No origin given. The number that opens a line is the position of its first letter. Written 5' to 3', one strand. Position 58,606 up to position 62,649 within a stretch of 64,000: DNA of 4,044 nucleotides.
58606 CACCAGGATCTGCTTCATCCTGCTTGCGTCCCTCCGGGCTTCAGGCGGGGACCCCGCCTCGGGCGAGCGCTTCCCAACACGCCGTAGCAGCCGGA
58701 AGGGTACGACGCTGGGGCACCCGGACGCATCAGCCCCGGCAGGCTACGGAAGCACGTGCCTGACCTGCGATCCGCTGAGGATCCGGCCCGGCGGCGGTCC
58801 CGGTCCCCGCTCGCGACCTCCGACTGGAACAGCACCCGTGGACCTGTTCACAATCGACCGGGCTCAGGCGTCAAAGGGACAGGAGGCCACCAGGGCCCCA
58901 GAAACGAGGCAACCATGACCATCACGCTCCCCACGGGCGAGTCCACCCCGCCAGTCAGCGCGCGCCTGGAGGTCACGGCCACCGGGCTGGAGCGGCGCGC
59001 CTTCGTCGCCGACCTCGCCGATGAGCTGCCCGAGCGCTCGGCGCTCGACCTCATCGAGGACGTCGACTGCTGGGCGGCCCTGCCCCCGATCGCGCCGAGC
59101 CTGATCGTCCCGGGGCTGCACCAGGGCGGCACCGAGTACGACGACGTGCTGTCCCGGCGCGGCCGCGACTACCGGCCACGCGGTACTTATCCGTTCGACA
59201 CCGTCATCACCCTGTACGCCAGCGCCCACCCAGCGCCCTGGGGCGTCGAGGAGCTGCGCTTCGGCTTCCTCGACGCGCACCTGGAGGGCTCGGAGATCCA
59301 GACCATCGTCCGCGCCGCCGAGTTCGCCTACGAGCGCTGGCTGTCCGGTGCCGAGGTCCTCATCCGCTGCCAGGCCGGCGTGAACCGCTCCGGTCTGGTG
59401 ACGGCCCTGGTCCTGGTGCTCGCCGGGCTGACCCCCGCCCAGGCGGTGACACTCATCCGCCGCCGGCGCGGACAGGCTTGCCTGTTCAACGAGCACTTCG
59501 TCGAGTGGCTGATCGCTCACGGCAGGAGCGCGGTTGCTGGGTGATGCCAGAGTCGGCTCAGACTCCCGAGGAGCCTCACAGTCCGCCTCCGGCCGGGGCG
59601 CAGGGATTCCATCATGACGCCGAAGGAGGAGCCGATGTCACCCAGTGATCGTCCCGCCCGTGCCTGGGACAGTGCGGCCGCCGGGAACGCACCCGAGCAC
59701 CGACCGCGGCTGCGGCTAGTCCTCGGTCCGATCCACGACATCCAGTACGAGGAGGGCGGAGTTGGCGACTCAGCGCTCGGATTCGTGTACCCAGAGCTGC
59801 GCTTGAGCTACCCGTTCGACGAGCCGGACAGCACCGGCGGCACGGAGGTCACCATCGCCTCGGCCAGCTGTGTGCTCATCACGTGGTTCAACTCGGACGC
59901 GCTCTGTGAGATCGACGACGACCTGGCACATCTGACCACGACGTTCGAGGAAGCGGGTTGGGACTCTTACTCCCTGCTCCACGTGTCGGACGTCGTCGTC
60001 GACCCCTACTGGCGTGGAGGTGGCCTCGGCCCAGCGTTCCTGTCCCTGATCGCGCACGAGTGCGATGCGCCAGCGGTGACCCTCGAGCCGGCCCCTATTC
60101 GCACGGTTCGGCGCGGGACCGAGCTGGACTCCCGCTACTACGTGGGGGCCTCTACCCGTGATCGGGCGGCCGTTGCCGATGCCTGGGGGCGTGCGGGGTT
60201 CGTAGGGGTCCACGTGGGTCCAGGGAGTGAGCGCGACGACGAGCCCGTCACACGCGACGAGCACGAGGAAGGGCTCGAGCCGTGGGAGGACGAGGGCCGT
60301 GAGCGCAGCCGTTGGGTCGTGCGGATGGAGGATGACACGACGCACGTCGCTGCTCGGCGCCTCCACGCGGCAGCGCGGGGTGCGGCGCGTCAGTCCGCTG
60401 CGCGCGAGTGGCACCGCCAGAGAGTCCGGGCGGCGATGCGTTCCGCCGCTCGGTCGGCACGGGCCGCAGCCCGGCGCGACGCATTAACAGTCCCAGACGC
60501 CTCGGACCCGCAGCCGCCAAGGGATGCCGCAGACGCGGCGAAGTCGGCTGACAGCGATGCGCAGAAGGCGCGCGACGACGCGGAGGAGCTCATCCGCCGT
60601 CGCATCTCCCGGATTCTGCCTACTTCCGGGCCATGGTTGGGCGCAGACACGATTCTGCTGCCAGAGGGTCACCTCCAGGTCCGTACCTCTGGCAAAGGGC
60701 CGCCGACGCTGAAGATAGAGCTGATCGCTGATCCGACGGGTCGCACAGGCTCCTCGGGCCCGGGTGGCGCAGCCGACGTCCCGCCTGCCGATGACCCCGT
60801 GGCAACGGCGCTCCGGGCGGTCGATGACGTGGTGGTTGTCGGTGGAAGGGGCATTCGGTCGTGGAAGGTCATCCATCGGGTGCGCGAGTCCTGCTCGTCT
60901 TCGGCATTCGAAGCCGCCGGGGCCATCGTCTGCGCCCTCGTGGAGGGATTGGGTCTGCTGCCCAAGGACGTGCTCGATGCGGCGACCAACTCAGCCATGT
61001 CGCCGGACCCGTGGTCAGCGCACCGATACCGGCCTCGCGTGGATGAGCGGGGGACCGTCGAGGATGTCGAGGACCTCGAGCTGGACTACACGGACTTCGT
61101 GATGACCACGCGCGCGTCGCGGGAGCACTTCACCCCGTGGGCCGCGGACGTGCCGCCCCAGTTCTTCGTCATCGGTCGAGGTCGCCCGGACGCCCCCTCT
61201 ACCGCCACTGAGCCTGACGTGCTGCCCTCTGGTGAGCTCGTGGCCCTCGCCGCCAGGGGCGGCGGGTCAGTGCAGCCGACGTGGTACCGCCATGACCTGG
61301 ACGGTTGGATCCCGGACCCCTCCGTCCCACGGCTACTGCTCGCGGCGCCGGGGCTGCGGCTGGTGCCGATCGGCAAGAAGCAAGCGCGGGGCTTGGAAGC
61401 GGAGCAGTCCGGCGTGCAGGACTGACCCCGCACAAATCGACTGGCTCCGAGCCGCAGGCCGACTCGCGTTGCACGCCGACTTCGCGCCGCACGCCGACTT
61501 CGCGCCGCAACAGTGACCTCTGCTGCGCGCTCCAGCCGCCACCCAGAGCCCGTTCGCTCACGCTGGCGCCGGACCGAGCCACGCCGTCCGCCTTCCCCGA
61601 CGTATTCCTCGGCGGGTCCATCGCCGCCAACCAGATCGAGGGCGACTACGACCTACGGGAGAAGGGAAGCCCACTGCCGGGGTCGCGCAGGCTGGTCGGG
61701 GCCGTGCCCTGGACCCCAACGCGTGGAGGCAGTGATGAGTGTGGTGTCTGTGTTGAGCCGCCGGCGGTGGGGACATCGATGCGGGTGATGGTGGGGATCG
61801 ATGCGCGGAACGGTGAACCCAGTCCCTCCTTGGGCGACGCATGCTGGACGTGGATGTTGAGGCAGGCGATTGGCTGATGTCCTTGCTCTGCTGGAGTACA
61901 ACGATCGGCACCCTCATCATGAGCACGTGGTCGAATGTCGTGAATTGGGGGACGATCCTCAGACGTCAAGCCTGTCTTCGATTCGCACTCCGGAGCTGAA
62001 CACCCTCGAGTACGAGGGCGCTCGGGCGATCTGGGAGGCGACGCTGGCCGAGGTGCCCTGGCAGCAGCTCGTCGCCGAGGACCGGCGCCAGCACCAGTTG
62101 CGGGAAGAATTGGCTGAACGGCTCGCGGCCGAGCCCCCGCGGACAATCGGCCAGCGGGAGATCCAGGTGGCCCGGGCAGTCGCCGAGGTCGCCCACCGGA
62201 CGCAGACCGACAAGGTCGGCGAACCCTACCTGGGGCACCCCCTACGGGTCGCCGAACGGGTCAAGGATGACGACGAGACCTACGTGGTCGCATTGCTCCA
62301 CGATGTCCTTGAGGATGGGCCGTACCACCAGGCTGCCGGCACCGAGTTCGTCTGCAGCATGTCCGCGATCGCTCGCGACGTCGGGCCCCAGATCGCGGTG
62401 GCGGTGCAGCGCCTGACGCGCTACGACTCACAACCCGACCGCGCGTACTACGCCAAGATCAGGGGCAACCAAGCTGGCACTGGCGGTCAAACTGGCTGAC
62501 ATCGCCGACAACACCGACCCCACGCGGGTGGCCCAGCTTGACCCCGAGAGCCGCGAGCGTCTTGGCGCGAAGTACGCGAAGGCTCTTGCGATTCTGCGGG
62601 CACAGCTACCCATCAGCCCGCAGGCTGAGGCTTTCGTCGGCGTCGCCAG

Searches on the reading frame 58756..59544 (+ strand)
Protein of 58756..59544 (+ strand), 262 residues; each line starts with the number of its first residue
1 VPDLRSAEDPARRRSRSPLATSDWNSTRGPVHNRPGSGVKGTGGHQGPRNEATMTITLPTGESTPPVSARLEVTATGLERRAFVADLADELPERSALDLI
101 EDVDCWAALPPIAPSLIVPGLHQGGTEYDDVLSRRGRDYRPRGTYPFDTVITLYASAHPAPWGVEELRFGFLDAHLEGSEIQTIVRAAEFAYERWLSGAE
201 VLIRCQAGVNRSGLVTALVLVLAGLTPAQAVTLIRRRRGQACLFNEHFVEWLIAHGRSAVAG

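Call 73: search_protein_families(library=pfam, proteins=[window:58756-59544:+], max_evalue=0.001)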
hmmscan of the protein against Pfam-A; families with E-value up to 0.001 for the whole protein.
window:58756-59544:+ (262 aa): 1 family
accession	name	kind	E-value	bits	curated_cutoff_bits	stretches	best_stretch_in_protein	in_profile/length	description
PF00782.25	DSPc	-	1e-07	32.2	33.5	1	186-257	61-132/133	Dual specificity phosphatase, catalytic domain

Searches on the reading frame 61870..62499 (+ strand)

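Call 73: search_protein_families(library=pfam, proteins=[window:61870-62499:+], max_evalue=0.001)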
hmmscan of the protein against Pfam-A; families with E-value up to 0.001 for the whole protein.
window:61870-62499:+ (209 aa): 1 family
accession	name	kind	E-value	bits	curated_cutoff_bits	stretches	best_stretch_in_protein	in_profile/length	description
PF13328.12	HD_4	-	1.4e-07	31.8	27.2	1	101-187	1-79/156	HD domain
